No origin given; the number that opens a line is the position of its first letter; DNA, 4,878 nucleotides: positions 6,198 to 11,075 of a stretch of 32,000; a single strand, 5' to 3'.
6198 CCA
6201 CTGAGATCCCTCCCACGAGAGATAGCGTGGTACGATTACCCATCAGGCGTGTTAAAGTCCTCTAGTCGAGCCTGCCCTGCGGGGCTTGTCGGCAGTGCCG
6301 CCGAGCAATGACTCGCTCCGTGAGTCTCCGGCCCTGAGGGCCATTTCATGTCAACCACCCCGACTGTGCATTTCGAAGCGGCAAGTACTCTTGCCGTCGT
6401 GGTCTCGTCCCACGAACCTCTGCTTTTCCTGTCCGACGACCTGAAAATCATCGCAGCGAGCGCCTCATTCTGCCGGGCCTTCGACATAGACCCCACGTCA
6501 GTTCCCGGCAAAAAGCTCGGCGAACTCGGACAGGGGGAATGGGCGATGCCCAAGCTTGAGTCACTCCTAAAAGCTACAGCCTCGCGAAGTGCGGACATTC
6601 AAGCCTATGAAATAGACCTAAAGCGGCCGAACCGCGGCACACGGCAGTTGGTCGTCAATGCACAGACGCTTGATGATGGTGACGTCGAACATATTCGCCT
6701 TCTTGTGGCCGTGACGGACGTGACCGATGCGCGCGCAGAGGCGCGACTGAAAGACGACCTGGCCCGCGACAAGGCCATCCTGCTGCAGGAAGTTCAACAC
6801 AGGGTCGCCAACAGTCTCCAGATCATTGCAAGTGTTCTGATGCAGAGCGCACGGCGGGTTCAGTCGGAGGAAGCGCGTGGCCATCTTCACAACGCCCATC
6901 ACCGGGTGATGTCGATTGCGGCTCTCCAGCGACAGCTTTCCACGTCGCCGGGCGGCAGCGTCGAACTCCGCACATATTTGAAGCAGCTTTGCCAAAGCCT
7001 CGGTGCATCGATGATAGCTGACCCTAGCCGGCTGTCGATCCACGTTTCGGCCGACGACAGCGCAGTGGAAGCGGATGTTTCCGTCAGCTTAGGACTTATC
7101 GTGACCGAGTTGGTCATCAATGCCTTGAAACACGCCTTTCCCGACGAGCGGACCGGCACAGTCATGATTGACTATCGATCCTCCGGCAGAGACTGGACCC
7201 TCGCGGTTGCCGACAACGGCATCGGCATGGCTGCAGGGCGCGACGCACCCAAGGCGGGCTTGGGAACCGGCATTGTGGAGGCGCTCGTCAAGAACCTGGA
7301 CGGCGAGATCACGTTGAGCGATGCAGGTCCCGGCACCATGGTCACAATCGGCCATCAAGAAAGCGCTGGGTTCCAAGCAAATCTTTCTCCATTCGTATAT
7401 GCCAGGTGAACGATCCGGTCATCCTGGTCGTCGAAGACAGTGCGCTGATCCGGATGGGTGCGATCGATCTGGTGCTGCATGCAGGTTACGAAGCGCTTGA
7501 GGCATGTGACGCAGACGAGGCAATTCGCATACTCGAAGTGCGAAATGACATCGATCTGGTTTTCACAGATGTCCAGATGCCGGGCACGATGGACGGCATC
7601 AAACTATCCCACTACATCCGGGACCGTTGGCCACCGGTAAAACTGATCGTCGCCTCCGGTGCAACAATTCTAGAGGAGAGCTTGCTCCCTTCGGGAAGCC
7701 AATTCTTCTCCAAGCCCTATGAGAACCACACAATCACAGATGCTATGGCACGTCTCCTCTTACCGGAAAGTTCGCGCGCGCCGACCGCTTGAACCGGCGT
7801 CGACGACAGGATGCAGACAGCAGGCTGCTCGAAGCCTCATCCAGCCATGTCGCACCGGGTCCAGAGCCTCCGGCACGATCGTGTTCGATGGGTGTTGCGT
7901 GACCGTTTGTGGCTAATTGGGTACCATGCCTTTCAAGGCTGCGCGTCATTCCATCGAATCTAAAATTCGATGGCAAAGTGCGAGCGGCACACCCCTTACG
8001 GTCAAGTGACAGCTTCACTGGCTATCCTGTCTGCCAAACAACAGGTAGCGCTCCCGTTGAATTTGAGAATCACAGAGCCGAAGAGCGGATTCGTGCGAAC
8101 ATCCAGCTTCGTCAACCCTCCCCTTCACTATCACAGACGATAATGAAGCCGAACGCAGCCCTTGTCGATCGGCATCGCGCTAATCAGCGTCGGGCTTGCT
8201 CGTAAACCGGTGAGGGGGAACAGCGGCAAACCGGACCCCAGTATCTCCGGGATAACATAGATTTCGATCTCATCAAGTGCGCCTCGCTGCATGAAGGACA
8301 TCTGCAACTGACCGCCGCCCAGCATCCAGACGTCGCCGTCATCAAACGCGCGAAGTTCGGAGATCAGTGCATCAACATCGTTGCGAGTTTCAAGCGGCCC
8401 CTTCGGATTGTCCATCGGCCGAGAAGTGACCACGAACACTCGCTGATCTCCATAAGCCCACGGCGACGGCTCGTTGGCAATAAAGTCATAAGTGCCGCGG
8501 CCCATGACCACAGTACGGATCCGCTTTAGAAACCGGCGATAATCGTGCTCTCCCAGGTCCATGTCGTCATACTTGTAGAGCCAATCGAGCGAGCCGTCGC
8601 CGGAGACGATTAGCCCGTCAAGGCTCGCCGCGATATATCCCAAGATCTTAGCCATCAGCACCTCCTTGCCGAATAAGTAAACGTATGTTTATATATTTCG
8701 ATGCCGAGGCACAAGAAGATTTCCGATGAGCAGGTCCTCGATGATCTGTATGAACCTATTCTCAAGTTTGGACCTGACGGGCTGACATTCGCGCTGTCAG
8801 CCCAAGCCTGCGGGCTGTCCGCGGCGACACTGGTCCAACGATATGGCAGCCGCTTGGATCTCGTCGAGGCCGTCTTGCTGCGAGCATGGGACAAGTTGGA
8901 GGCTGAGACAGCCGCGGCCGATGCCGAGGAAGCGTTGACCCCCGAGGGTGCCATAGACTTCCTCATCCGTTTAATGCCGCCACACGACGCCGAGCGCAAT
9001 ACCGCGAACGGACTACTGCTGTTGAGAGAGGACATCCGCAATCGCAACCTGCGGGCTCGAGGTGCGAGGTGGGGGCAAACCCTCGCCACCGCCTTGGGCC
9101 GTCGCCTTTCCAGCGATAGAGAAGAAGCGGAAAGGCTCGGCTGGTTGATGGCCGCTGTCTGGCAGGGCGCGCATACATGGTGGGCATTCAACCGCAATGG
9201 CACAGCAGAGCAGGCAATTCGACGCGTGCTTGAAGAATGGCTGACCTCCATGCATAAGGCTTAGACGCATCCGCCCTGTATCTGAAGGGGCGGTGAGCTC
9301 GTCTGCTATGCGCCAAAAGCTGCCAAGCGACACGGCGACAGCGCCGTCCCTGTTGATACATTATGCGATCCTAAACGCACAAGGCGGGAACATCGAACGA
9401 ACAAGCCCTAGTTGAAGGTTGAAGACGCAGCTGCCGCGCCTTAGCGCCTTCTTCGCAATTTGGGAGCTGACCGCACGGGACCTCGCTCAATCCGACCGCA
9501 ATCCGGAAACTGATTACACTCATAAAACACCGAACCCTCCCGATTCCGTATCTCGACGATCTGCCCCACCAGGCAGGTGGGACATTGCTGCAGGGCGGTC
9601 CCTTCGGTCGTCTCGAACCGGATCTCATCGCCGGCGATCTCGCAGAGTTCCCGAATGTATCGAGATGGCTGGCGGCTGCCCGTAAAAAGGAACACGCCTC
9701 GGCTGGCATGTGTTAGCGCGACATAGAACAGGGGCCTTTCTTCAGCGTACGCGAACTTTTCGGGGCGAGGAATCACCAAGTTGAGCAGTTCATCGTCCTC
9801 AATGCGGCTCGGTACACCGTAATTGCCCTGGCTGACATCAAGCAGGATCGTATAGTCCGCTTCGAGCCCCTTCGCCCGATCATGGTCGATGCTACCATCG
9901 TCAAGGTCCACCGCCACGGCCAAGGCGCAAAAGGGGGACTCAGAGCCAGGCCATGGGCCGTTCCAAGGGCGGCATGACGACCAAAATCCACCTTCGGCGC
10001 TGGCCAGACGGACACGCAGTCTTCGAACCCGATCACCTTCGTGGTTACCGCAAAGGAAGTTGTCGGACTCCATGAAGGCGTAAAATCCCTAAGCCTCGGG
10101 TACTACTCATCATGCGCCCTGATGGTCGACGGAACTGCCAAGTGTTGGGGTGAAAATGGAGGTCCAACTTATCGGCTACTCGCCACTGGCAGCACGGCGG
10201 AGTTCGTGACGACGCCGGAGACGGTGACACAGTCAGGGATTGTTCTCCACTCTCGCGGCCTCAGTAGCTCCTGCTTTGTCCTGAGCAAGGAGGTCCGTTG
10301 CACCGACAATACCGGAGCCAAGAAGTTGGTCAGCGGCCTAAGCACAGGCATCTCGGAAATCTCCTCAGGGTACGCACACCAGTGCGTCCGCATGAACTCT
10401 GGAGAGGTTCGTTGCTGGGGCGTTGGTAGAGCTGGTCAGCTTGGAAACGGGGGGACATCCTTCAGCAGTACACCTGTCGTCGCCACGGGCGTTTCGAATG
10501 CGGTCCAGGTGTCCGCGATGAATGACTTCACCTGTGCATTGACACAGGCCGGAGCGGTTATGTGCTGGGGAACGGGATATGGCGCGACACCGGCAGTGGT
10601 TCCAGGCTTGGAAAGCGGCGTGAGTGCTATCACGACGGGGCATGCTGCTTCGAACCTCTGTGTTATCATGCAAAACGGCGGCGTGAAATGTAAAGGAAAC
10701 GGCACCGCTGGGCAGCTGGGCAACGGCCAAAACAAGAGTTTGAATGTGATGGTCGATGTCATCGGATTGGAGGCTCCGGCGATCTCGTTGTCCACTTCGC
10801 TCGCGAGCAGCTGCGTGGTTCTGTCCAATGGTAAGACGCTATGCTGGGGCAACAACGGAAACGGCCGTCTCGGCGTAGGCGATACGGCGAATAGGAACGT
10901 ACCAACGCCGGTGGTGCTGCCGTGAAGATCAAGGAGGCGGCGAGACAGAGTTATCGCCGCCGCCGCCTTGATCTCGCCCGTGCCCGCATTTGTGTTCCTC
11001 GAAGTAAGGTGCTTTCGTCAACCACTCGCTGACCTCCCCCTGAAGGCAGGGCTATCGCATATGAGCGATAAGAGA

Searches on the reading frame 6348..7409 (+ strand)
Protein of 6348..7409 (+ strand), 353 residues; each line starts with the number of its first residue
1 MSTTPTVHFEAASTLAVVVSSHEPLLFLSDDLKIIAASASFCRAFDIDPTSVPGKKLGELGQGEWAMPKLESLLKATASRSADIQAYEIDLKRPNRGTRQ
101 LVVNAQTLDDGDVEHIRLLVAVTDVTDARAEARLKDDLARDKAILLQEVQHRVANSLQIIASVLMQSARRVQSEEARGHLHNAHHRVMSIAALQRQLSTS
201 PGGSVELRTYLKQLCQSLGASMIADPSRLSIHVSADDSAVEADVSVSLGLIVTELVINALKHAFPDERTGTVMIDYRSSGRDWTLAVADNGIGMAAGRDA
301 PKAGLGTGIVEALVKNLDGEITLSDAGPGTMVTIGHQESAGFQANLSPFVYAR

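Call 74: search_protein_families(library=pfam, proteins=[window:6348-7409:+], max_evalue=0.0001)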
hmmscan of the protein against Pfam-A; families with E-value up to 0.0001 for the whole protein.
window:6348-7409:+ (353 aa): 7 families
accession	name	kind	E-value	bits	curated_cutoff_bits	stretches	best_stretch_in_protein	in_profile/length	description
PF07568.18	HisKA_2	-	7.4e-18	64.9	22.3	1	148-220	1-74/76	Histidine kinase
PF02518.31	HATPase_c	-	9.1e-11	42.6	26.4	1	246-334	4-105/111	Histidine kinase-, DNA gyrase B-, and HSP90-like ATPase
PF13581.12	HATPase_c_2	-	2.3e-09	37.8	27.4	1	234-333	18-124/127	Histidine kinase-like ATPase domain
PF08448.16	PAS_4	-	6.9e-07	29.9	23.1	1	20-129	3-109/110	PAS fold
PF07536.20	HWE_HK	-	1.3e-06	29.5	22.8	1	148-217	1-68/83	HWE histidine kinase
PF00989.32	PAS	-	1e-05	25.9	22.6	1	18-125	7-113/113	PAS fold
PF13426.13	PAS_9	-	3.4e-05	24.5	27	1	25-127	4-103/103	PAS domain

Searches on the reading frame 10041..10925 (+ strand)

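Call 74: search_protein_families(library=pfam, proteins=[window:10041-10925:+], max_evalue=0.0001)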
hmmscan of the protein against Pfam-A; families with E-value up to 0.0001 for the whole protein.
window:10041-10925:+ (294 aa): 3 families
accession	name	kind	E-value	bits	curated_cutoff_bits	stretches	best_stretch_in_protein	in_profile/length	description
PF25390.1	WD40_RLD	-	1.3e-26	94.2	150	2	13-179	196-325/363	RCC1-like domain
PF13540.12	RCC1_2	-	5.3e-24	83.8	22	2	14-39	1-26/30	Regulator of chromosome condensation (RCC1) repeat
PF00415.24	RCC1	-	1.5e-12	48.3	21.7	2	121-167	2-50/50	Regulator of chromosome condensation (RCC1) repeat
